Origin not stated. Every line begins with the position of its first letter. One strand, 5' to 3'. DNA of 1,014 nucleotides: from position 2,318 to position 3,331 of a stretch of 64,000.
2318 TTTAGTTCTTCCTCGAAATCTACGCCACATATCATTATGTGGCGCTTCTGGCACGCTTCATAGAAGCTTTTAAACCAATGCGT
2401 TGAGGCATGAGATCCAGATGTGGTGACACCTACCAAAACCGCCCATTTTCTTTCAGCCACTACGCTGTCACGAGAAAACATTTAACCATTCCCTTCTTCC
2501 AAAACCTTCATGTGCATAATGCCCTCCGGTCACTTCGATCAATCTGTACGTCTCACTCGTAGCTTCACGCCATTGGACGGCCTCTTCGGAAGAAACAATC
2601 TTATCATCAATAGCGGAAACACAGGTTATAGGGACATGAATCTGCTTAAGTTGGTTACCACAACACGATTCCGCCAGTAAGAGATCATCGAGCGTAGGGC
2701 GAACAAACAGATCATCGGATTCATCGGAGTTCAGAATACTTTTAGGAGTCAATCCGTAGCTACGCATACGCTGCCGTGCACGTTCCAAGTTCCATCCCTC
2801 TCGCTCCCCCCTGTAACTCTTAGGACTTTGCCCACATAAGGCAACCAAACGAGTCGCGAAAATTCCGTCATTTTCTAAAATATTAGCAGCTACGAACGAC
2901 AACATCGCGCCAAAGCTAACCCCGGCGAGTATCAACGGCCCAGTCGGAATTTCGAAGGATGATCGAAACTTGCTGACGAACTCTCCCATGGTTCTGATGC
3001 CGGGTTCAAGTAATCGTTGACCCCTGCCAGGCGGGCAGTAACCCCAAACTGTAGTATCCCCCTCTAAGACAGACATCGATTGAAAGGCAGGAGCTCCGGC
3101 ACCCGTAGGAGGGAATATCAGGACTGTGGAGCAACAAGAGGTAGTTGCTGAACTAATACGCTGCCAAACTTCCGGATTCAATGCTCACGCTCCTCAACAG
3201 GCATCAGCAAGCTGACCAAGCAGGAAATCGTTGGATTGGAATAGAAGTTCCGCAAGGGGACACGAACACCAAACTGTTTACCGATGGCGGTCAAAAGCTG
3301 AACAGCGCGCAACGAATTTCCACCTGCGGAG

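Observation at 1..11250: Compact Dap-type NRPS operon: sbnA/sbnB + A-PCP-C + A-PCP + TEII + ATP-grasp + transporter, with divergent PPTase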

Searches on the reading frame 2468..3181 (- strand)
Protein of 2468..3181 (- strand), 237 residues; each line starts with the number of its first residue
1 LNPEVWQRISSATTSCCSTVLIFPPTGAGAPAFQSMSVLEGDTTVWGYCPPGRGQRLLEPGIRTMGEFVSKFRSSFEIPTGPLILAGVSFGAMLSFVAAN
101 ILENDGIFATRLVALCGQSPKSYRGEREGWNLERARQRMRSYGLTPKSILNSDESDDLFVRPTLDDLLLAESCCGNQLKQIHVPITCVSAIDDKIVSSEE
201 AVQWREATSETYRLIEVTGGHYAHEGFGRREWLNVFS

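Call 6: search_protein_families(library=ncbifam, proteins=[window:2468-3181:-], max_evalue=0.01)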
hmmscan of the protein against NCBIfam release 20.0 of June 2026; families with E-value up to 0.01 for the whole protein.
window:2468-3181:- (237 aa): 0 families

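Call 7: search_protein_families(library=pfam, proteins=[window:2468-3181:-], max_evalue=0.01)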
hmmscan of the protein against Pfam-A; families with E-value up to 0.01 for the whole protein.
window:2468-3181:- (237 aa): 2 families
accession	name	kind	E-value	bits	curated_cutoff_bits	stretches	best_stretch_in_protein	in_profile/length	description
PF00975.26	Thioesterase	-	2.3e-10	41.5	26.4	1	19-221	2-207/226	Thioesterase domain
PF12697.13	Abhydrolase_6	-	0.0052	17.9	26.3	1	27-225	8-208/217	Alpha/beta hydrolase family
